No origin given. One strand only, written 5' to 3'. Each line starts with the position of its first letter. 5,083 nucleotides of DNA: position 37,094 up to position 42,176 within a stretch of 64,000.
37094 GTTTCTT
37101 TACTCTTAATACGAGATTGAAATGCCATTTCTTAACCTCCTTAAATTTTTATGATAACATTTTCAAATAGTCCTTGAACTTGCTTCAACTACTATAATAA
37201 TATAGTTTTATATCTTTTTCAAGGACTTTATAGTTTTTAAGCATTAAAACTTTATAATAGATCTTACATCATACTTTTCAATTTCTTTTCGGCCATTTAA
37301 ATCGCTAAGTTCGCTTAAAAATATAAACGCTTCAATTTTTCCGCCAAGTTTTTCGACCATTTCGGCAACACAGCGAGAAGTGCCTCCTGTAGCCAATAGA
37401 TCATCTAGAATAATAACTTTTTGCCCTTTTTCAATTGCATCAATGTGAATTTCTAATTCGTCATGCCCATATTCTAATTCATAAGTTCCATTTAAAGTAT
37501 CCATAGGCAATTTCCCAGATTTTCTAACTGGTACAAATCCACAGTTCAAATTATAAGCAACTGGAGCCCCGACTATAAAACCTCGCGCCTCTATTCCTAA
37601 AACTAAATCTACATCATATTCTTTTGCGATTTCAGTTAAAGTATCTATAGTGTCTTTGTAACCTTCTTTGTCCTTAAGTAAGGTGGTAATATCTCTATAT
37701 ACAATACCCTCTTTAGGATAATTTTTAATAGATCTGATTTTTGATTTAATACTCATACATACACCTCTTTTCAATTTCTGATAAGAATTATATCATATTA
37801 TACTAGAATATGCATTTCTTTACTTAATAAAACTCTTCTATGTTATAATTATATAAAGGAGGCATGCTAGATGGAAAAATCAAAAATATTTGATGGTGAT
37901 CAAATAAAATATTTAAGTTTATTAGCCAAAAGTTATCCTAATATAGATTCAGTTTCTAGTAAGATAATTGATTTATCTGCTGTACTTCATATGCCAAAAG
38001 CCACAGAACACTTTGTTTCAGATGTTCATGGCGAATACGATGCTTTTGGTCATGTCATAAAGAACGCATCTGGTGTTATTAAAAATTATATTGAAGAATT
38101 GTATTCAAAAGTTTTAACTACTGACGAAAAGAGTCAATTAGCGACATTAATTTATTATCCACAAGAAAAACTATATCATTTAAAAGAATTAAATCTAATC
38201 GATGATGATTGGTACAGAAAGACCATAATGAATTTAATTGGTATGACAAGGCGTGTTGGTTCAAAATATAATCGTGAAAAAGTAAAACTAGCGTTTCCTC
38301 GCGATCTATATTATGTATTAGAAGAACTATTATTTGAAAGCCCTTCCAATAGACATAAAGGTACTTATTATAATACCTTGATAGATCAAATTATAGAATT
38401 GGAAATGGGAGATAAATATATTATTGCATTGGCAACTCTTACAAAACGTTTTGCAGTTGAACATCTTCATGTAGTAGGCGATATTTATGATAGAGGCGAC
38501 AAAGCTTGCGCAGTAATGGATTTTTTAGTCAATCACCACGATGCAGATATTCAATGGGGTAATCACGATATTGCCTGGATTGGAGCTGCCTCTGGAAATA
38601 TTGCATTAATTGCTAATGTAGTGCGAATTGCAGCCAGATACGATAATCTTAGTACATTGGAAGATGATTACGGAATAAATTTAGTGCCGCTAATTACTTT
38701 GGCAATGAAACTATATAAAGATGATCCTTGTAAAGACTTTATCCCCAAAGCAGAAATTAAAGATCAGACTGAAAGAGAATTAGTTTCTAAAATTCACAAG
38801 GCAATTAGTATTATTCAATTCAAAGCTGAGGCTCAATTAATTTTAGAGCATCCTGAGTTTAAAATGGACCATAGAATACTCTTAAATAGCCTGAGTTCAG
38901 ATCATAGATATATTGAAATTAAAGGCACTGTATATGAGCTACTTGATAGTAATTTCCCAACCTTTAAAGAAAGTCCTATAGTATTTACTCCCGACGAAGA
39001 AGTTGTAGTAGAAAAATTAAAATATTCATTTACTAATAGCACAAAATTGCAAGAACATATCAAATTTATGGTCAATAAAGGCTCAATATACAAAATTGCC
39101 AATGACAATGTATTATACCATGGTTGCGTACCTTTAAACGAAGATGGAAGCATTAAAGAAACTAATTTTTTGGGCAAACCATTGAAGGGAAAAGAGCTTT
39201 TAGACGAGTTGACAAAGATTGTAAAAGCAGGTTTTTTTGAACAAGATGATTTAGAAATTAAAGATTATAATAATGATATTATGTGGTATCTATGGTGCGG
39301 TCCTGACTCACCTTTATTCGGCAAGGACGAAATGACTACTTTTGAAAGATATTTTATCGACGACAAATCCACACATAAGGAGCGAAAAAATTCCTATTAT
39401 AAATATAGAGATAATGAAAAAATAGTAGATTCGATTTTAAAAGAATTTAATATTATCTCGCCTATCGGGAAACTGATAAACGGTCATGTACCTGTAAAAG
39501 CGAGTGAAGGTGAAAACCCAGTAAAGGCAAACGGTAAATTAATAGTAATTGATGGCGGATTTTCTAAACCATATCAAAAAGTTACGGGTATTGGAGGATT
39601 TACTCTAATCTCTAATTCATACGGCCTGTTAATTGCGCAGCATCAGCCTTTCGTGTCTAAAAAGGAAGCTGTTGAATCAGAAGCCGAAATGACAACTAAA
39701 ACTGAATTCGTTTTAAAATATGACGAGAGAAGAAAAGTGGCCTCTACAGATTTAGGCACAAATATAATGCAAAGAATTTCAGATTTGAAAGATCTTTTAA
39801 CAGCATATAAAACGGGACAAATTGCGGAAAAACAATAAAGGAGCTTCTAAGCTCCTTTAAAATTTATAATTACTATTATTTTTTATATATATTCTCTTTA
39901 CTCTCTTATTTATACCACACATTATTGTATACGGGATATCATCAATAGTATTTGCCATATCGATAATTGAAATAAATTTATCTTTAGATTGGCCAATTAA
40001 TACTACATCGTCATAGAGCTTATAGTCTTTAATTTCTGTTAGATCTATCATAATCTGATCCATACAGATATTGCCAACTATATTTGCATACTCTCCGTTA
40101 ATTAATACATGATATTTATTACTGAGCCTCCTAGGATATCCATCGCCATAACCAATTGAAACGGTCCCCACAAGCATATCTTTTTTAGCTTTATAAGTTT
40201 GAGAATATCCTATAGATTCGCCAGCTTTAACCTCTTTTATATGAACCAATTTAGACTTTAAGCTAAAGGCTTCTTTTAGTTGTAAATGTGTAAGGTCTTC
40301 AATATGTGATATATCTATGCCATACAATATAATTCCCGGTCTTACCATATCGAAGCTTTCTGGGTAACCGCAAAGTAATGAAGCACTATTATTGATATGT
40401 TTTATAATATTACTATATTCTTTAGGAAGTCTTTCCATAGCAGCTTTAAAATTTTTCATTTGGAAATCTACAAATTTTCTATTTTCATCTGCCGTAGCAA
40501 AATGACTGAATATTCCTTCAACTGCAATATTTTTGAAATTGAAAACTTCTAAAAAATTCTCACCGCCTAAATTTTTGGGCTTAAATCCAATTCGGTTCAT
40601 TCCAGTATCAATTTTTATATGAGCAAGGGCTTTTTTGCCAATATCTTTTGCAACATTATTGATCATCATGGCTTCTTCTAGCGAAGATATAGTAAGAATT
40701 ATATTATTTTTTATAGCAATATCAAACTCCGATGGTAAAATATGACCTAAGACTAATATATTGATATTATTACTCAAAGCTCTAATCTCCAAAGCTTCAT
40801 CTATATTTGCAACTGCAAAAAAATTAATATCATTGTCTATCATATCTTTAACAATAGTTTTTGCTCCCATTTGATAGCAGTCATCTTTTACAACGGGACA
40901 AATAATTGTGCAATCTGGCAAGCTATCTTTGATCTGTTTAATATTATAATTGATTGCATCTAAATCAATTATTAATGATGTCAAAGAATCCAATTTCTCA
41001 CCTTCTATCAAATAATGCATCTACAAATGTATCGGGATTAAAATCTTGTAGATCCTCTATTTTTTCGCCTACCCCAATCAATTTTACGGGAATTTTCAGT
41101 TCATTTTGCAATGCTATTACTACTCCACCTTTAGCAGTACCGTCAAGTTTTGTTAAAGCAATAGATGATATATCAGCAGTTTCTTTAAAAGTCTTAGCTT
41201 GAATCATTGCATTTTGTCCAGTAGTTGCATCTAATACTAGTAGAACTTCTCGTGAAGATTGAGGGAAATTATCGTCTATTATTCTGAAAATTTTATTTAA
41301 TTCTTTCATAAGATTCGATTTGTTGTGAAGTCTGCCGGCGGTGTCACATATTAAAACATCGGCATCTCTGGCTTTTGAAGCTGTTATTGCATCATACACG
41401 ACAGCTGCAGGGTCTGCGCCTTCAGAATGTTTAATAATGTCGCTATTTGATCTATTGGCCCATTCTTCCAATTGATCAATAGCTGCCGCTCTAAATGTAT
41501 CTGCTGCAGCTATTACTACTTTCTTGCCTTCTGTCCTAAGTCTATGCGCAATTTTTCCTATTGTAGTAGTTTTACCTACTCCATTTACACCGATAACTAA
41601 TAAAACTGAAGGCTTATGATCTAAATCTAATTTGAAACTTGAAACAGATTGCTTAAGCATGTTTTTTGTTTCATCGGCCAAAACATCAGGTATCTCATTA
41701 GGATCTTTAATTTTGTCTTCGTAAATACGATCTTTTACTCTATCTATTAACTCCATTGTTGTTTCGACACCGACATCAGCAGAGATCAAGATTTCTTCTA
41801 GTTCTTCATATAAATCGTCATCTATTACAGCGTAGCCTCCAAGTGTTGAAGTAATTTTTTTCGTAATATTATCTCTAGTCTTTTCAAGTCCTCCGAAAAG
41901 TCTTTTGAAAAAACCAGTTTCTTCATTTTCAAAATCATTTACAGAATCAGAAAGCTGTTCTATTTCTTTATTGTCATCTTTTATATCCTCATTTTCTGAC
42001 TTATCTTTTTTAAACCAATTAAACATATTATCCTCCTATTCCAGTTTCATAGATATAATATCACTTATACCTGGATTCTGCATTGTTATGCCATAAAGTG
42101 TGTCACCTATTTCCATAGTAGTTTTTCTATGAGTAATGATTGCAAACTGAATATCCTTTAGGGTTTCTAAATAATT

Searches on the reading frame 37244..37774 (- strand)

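Call 46: search_protein_families(library=pfam, max_evalue=1e-8, proteins=[window:37244-37774:-])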
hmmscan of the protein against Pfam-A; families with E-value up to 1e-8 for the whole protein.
window:37244-37774:- (176 aa): 1 family
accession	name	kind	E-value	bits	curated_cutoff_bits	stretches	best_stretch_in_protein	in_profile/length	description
PF00156.33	Pribosyltran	-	5.4e-14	52.2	26.3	1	34-172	7-140/158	Phosphoribosyl transferase domain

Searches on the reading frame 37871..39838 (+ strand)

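Call 46: search_protein_families(library=pfam, max_evalue=1e-8, proteins=[window:37871-39838:+])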
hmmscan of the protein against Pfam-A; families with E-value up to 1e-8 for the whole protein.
window:37871-39838:+ (655 aa): 1 family
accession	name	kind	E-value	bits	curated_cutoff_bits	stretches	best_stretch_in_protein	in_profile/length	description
PF06874.16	FBPase_2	-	8.6e-263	873.8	27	1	13-647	1-638/639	Firmicute fructose-1,6-bisphosphatase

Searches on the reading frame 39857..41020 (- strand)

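Call 46: search_protein_families(library=pfam, max_evalue=1e-8, proteins=[window:39857-41020:-])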
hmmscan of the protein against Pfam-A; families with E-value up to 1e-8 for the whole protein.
window:39857-41020:- (387 aa): 2 families
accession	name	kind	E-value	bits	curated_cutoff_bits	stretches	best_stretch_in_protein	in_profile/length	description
PF01168.26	Ala_racemase_N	-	2e-58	198.1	24.1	1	18-235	1-218/220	Alanine racemase, N-terminal domain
PF00842.27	Ala_racemase_C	-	1.8e-46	157.3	25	1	252-378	2-127/127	Alanine racemase, C-terminal domain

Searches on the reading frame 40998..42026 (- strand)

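Call 46: search_protein_families(library=pfam, max_evalue=1e-8, proteins=[window:40998-42026:-])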
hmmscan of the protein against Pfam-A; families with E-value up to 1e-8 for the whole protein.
window:40998-42026:- (342 aa): 2 families
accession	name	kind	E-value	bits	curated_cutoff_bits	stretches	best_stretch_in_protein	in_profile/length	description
PF00448.28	SRP54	-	1.2e-76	257.2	22.7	1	139-339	1-195/196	SRP54-type protein, GTPase domain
PF02881.24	SRP54_N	-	8.5e-17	61.6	22.4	1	55-119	2-74/75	SRP54-type protein, helical bundle domain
